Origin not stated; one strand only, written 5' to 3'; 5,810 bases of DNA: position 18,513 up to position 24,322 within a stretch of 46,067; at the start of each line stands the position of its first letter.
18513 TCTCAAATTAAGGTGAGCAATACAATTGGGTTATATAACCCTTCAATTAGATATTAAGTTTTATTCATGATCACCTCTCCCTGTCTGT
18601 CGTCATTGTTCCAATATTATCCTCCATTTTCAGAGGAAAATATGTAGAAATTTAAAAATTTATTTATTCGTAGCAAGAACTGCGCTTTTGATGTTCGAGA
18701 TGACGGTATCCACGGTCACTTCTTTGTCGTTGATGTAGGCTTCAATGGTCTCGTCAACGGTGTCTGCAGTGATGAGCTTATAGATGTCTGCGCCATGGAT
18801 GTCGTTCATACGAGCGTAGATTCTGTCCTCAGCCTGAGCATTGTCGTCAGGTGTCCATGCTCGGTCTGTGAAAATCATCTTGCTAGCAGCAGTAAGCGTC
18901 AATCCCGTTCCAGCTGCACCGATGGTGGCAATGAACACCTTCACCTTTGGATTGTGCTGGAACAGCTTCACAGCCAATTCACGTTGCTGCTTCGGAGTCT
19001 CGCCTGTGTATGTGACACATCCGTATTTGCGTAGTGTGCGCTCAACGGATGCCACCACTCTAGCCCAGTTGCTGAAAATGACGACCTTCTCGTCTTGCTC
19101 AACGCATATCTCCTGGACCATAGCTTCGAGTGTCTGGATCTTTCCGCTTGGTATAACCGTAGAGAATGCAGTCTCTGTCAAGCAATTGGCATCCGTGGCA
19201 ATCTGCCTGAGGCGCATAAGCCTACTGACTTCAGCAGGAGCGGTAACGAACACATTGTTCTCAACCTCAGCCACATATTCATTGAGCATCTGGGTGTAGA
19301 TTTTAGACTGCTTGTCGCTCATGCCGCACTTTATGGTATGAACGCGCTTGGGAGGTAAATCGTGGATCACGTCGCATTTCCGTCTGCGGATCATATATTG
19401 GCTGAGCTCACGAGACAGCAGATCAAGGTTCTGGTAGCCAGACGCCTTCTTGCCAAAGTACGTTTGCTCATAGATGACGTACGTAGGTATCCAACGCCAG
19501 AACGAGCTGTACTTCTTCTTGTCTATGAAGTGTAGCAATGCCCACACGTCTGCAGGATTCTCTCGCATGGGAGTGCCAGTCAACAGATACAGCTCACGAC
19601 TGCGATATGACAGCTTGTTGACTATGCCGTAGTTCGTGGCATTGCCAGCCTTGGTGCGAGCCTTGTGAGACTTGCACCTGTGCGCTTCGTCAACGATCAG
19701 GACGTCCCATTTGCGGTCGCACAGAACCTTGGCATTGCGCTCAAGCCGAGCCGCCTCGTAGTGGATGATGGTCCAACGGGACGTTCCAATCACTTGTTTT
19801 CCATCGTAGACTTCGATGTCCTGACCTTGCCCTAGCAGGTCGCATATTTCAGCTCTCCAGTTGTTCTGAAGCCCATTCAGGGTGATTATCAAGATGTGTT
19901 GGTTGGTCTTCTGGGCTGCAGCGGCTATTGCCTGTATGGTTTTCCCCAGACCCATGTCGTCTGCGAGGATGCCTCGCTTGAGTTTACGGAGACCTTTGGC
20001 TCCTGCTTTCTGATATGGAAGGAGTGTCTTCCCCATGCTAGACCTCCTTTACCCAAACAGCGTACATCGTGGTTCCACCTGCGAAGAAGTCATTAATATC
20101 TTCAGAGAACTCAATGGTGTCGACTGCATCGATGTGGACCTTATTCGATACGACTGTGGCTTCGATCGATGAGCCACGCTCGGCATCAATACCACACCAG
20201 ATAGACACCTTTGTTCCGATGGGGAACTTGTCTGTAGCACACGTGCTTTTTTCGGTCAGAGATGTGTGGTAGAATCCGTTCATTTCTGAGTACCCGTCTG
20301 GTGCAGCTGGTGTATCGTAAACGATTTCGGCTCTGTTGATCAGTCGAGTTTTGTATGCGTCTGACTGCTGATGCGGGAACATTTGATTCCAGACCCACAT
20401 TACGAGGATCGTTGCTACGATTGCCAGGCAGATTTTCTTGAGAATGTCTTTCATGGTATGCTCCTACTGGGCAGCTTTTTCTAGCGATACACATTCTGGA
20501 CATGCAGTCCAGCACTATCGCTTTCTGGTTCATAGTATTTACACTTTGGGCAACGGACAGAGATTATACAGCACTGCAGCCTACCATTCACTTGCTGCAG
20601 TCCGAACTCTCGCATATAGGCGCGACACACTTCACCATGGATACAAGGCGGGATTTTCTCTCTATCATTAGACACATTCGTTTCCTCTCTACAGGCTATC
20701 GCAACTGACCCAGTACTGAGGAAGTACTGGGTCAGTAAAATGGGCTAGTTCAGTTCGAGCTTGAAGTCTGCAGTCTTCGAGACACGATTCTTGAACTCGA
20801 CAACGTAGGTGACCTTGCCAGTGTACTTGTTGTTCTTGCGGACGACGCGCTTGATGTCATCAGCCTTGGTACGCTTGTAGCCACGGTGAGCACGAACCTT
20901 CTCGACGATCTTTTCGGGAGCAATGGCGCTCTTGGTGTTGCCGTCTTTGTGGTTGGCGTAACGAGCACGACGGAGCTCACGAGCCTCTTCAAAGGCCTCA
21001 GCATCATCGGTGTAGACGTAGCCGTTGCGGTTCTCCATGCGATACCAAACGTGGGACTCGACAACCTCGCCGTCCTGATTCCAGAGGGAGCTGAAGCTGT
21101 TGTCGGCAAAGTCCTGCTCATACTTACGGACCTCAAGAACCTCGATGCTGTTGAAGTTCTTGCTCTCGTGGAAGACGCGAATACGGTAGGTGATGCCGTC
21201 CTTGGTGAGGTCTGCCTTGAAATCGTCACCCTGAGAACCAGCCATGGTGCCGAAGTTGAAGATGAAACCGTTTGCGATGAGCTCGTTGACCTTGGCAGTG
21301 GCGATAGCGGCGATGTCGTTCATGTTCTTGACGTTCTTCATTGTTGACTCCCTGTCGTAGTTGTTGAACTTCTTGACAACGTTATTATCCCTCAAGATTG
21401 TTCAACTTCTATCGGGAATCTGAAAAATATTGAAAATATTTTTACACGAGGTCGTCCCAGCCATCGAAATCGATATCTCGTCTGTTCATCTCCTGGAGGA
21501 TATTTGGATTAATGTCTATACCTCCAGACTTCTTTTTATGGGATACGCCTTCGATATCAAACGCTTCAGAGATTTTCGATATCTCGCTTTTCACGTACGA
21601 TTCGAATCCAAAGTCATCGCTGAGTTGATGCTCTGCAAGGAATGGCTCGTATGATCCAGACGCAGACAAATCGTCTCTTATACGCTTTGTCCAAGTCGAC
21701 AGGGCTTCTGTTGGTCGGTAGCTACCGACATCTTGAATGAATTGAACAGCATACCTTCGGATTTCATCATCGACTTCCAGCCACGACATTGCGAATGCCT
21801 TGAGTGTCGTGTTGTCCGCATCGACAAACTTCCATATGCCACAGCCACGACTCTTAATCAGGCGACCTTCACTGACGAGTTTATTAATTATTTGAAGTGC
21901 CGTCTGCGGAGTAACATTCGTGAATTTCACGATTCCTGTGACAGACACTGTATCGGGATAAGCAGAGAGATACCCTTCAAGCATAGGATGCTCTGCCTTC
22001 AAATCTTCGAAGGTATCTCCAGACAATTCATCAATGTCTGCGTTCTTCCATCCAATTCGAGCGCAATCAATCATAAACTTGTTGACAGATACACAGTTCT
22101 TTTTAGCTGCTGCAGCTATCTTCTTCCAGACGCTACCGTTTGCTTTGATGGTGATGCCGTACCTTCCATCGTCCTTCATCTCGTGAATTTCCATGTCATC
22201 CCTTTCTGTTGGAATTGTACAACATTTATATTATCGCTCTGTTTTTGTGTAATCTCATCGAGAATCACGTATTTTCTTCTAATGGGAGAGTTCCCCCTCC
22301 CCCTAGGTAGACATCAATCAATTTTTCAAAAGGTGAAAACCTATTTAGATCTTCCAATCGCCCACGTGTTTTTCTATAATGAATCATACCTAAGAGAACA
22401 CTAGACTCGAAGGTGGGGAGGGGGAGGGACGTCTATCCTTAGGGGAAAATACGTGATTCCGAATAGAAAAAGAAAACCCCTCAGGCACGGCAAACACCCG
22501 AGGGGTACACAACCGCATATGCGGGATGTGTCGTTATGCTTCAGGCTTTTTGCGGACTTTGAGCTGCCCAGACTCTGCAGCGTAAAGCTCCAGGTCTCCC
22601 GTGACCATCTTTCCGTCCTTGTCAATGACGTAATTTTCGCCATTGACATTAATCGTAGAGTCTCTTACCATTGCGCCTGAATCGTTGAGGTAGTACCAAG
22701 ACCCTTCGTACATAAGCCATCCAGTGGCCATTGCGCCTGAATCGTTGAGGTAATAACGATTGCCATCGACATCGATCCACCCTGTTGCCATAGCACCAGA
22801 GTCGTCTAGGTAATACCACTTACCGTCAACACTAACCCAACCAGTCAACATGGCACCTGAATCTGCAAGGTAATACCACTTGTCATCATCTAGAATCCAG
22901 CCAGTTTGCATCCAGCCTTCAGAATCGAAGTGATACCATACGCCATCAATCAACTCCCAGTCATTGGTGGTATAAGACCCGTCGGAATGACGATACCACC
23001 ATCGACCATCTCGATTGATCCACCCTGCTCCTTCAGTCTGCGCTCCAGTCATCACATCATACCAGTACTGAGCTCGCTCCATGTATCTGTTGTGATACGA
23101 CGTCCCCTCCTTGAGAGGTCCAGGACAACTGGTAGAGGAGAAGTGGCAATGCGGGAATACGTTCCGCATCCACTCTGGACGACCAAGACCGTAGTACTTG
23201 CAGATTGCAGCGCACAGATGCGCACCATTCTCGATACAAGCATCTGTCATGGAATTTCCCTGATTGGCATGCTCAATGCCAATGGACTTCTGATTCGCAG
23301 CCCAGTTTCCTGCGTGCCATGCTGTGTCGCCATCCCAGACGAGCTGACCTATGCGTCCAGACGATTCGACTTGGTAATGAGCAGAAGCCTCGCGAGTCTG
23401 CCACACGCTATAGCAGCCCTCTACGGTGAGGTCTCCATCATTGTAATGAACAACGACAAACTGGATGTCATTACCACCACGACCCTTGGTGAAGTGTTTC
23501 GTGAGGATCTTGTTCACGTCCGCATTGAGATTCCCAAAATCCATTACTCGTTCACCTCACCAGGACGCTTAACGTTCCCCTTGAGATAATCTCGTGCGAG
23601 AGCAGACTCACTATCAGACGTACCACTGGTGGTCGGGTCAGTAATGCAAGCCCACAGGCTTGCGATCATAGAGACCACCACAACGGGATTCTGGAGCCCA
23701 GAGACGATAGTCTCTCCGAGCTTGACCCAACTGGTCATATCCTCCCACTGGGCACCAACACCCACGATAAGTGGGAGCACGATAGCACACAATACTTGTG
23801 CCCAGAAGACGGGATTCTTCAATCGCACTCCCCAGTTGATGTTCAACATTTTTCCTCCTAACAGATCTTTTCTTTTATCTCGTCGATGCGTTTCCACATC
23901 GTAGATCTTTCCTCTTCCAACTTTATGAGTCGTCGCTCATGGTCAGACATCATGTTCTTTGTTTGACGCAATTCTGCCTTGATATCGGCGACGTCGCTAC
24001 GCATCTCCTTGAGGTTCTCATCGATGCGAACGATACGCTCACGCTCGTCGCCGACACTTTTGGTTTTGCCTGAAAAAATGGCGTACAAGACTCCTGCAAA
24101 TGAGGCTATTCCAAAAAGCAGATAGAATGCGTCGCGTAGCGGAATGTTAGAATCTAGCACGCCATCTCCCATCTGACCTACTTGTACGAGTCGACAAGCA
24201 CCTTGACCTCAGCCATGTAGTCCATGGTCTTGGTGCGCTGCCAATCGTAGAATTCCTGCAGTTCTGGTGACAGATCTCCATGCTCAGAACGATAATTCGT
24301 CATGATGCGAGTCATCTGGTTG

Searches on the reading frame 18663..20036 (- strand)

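Call 15: search_protein_families(library=pfam, proteins=[window:18663-20036:-], max_evalue=0.01)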
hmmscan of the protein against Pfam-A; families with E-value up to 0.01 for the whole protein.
window:18663-20036:- (458 aa): 6 families
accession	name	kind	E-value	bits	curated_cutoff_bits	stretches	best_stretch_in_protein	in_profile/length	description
PF00176.29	SNF2-rel_dom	-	6.5e-37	127.6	24.9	1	8-281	1-286/290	SNF2-related domain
PF00271.37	Helicase_C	-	2.7e-14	53.8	23.5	1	303-406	3-106/110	Helicase conserved C-terminal domain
PF04851.21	ResIII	-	4.6e-09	36.8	22.5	1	5-156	4-162/164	Type III restriction enzyme, res subunit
PF16203.11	ERCC3_RAD25_C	-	0.0019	17.9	27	1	298-426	44-172/248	ERCC3/RAD25/XPB C-terminal helicase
PF13401.12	AAA_22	-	0.0021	18.8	27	0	29-121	15-96/130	AAA domain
PF09848.15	SLFN-g3_helicase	-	0.0056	16.4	24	0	106-130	76-100/354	Schlafen group 3, DNA/RNA helicase domain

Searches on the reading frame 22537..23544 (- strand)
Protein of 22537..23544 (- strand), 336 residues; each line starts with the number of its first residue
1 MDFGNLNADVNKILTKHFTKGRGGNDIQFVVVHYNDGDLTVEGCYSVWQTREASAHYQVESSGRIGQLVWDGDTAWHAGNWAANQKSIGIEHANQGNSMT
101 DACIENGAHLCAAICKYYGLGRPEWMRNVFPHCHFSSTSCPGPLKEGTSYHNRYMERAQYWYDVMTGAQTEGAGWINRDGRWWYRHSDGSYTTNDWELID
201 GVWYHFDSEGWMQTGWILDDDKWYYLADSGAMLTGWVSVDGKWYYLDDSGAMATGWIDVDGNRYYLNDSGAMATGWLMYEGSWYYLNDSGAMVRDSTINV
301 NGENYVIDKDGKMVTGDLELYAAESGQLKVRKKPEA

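Call 15: search_protein_families(library=pfam, proteins=[window:22537-23544:-], max_evalue=0.01)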
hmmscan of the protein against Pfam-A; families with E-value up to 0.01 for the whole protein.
window:22537-23544:- (336 aa): 5 families
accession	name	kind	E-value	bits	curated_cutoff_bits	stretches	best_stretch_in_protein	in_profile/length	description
PF19127.6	Choline_bind_3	-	2.6e-35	120.5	27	3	253-295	1-45/47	Choline-binding repeat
PF01473.26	Choline_bind_1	-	5.9e-28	96.1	20.5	4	234-252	1-19/19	Putative cell wall binding repeat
PF01510.30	Amidase_2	-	3.7e-26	92.4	26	1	24-143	2-131/131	N-acetylmuramoyl-L-alanine amidase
PF19085.6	Choline_bind_2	-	1.7e-07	31.8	27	1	281-312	9-37/38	Choline-binding repeat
PF10185.14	Mesd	-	0.0049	17.2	24.4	0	2-88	42-130/155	Chaperone for wingless signalling and trafficking of LDL receptor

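Call 67: search_dna_similar(query=window:22537-23544:-, collection=phages, mode=protein, max_rows=15)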
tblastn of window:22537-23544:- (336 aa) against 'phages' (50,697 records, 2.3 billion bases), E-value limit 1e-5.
Records with a match: 325; places in all: 389; records where one place covers at least 80% of the query: 26.
Best place of each record, by identity: 60-80% 2; <60% 323.
By first word of the organism name: Streptococcus 173; Enterococcus 42; Gordonia 35; Bacteriophage 15; Corynebacterium 10; Leuconostoc 10; Streptomyces 7; Clostridium 6; Enterocloster 6; Propionibacterium 5; and 10 more.
By host as written in the record: Gordonia terrae 3612 29; - 26; Streptococcus mitis 8; Enterococcus faecium 8; Enterococcus faecalis strain Sorialis 7; Streptococcus pneumoniae 6; Enterococcus faecalis strain AH7 6; Propionibacterium freudenreichii TL110 5; and 166 more.
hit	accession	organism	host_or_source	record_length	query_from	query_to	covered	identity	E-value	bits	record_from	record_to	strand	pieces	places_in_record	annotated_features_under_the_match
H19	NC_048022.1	Eggerthella phage PMBT5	Eggerthella lenta DSM 15644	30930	1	330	98%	51.5%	8e-95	313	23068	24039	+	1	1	endolysin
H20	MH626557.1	Eggerthella phage PMBT5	Eggerthella lenta DSM 15644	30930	1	330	98%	51.5%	8e-95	313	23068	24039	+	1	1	amidase endolysin-dextran sucrase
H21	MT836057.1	Bacteriophage sp.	human fecal samples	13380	6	169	49%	61.1%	3e-62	219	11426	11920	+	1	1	record has no annotation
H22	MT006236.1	Bifidobacterium phage BitterVaud1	Bifidobacterium asteroides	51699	5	166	48%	61.2%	2e-62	220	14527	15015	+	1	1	hypothetical protein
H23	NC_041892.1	Propionibacterium phage B3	Propionibacterium freudenreichii TL110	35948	1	163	49%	59.0%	3e-55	199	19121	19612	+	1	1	24: endolysin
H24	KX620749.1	Propionibacterium phage B3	Propionibacterium freudenreichii TL110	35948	1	163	49%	59.0%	3e-55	199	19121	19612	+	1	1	24: endolysin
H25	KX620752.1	Propionibacterium phage E1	Propionibacterium freudenreichii TL110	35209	1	163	49%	58.4%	6e-55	199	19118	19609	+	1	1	24: endolysin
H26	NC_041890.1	Propionibacterium phage Anatole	Propionibacterium freudenreichii TL110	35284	1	163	49%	58.4%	6e-55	199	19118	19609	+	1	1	24: endolysin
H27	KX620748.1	Propionibacterium phage Anatole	Propionibacterium freudenreichii TL110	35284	1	163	49%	58.4%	6e-55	199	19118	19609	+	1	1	24: endolysin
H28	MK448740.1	Streptococcus phage Javan367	Streptococcus oralis U-o11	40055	10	332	96%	28.7%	6e-26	114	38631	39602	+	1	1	lysin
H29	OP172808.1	Eggerthella phage EL753P1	Eggerthella lenta DA753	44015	1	173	51%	53.4%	2e-47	177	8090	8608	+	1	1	hypothetical protein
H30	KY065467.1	Streptococcus phage IPP26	Streptococcus pneumoniae 43/3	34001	42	331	86%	31.5%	1e-23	107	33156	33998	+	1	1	autolysin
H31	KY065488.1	Streptococcus phage IPP50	Streptococcus pneumoniae 12F/3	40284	42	331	86%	31.0%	1e-22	104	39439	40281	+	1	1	autolysin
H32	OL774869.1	Streptococcus phage OlisA2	Streptococcus oralis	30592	10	314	91%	28.7%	4e-25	112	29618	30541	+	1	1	endolysin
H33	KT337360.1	Streptococcus phage phiARI0578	Streptococcus pneumoniae 09B10380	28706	58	331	82%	31.9%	4e-23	105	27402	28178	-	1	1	amidase_2 domain protein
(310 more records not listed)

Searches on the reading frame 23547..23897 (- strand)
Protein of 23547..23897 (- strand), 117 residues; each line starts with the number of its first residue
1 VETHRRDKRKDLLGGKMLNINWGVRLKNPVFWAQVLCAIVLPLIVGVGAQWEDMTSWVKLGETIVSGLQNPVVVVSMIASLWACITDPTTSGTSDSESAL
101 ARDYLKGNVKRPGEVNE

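Call 73: search_protein_families(library=pfam, proteins=[window:23547-23897:-], max_evalue=0.01)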
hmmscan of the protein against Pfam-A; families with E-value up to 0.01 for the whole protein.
window:23547-23897:- (117 aa): 1 family
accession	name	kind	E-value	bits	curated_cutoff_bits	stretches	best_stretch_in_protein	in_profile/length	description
PF04531.18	Phage_holin_1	-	1.9e-20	73.6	22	1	20-101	1-77/82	Bacteriophage holin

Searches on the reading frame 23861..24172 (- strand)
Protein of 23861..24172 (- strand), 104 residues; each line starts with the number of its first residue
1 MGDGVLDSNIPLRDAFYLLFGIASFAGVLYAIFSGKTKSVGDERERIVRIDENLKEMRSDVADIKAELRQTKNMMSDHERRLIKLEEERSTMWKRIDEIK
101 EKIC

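Call 73: search_protein_families(library=pfam, proteins=[window:23861-24172:-], max_evalue=0.01)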
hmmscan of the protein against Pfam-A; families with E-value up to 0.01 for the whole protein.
window:23861-24172:- (104 aa): 2 families
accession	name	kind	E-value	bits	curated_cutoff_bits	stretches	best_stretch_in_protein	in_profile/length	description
PF19579.4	FtsL_2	-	0.0052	17.1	24.6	1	23-73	21-71/100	Bacteriodetes cell division protein (FtsL-like)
PF24922.1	ACBP4_C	-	0.0089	16.7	31.2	0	39-98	18-77/105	Acyl-CoA-binding domain-containing protein 4-6, C-terminal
